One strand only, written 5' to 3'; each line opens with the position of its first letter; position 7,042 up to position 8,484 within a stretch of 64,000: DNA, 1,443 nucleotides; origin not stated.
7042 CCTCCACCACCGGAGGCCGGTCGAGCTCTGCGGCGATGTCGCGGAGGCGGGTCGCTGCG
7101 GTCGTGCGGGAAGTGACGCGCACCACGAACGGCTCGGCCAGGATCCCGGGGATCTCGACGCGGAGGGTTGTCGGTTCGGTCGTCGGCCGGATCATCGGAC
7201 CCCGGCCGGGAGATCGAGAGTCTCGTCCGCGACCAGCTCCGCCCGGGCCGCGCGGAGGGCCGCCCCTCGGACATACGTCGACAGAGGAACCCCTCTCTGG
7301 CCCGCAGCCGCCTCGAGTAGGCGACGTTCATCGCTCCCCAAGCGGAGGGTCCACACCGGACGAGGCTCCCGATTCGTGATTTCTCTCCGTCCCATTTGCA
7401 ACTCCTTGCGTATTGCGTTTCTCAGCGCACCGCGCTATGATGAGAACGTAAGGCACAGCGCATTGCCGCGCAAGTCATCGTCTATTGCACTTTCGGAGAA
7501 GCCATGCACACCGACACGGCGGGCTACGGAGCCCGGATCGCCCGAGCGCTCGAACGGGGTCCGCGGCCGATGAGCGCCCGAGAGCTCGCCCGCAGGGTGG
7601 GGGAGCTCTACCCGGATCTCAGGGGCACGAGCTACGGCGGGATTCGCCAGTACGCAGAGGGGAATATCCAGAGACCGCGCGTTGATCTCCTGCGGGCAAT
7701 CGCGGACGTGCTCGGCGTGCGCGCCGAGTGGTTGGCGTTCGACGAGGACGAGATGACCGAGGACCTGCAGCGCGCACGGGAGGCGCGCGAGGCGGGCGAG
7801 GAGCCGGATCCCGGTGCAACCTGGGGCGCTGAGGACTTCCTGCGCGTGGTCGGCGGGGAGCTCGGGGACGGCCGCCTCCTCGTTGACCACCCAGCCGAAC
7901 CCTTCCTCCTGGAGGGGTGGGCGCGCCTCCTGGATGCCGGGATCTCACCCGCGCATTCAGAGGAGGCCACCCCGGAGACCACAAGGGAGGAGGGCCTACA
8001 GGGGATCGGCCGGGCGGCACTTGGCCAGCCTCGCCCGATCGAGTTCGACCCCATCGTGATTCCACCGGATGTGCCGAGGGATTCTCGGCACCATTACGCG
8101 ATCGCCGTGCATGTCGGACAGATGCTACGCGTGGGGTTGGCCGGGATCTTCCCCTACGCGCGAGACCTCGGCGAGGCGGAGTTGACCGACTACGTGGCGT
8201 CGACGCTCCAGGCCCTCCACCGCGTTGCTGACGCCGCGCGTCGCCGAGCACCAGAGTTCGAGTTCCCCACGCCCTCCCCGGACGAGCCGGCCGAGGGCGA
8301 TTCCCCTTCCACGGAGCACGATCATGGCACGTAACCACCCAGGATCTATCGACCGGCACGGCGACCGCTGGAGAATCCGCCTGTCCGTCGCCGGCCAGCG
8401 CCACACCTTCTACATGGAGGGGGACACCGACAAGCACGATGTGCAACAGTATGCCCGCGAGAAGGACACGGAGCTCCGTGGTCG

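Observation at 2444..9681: Compact phage-satellite-like (PICI/P4-style) integrative island next to tRNA-Cys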

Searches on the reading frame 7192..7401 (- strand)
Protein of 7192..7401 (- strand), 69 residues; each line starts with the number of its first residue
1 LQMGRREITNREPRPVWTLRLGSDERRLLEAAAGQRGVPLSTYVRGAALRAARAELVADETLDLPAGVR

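Call 4: search_protein_families(library=pfam, proteins=[window:7192-7401:-], max_evalue=0.1)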
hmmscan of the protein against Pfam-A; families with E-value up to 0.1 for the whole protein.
window:7192-7401:- (69 aa): 4 families
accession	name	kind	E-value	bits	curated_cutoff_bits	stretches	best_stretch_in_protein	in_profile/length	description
PF08681.18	TacA1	-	0.00089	19.6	21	1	18-64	3-49/80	Antitoxin TacA 1-like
PF19807.5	DUF6290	-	0.0019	18.8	27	1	18-49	5-36/72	Family of unknown function (DUF6290)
PF21983.2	NikA-like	-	0.0025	18.3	27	1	18-51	8-41/72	Mobilization protein NikA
PF16911.10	PapA_C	-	0.023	14.6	30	1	18-65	9-55/203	Phthiocerol/phthiodiolone dimycocerosyl transferase C-terminus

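Call 9: search_protein_families(library=phrogs, proteins=[window:7192-7401:-], max_evalue=0.01)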
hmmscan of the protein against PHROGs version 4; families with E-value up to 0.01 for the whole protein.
window:7192-7401:- (69 aa): 1 family
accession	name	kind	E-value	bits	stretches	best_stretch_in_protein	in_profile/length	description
phrog_10190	-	DNA, RNA and nucleotide metabolism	0.00043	21.1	1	8-61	39-93/140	DNA binding protein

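Call 10: search_protein_families(library=ncbifam, proteins=[window:7192-7401:-], max_evalue=0.01)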
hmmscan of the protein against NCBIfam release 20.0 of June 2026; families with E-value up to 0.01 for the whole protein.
window:7192-7401:- (69 aa): 1 family
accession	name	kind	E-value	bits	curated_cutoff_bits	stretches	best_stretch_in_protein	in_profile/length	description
NF041418.1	MbpA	equivalog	0.0018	18.1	90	1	18-61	6-49/93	mobilization protein MbpA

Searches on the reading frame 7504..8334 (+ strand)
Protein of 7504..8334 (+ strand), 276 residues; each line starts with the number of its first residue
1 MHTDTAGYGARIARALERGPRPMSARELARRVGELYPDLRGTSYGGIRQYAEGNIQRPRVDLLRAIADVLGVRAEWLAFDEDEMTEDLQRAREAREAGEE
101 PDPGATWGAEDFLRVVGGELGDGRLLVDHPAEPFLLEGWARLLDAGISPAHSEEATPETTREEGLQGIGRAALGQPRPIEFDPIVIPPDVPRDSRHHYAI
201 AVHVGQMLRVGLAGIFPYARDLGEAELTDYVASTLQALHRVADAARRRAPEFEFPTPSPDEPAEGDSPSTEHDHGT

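Call 4: search_protein_families(library=pfam, proteins=[window:7504-8334:+], max_evalue=0.1)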
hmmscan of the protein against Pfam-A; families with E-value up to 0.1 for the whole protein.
window:7504-8334:+ (276 aa): 2 families
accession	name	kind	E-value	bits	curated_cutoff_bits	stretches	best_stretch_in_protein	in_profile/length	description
PF01381.28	HTH_3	-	0.00059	20.3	23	1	23-77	10-55/55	Helix-turn-helix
PF13560.12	HTH_31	-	0.0095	16.7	27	1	23-73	15-57/64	Helix-turn-helix domain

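Call 9: search_protein_families(library=phrogs, proteins=[window:7504-8334:+], max_evalue=0.01)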
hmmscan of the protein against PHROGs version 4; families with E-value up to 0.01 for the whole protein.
window:7504-8334:+ (276 aa): 5 families
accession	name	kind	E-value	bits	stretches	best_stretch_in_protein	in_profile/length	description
phrog_4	-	transcription regulation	9.2e-07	29.2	1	9-106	138-205/400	transcriptional repressor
phrog_8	-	transcription regulation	2.8e-06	28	1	14-87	165-225/346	transcriptional regulator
phrog_3037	-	transcription regulation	3.8e-05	24.6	1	40-93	38-90/189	transcriptional repressor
phrog_2328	-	transcription regulation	0.0012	19.7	1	48-103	46-100/128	transcriptional repressor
phrog_2967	-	transcription regulation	0.0023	18.5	1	9-90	12-82/225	transcriptional regulator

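Call 10: search_protein_families(library=ncbifam, proteins=[window:7504-8334:+], max_evalue=0.01)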
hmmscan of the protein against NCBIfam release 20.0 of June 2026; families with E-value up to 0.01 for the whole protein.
window:7504-8334:+ (276 aa): 1 family
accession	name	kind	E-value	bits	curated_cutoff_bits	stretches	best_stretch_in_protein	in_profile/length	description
NF041951.1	phage_RstR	subfamily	0.0009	19.5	80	1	41-87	26-71/108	RstR family transcriptional repressor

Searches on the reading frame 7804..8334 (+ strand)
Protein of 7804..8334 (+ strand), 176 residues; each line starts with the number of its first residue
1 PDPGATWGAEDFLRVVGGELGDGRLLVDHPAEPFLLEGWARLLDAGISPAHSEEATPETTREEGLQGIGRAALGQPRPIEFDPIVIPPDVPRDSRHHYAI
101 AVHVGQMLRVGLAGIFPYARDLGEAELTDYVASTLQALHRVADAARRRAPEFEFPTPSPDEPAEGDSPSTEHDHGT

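Call 58: search_protein_families(library=pfam, proteins=[window:7804-8334:+], max_evalue=0.1)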
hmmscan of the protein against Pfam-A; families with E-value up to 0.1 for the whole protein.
window:7804-8334:+ (176 aa): 0 families
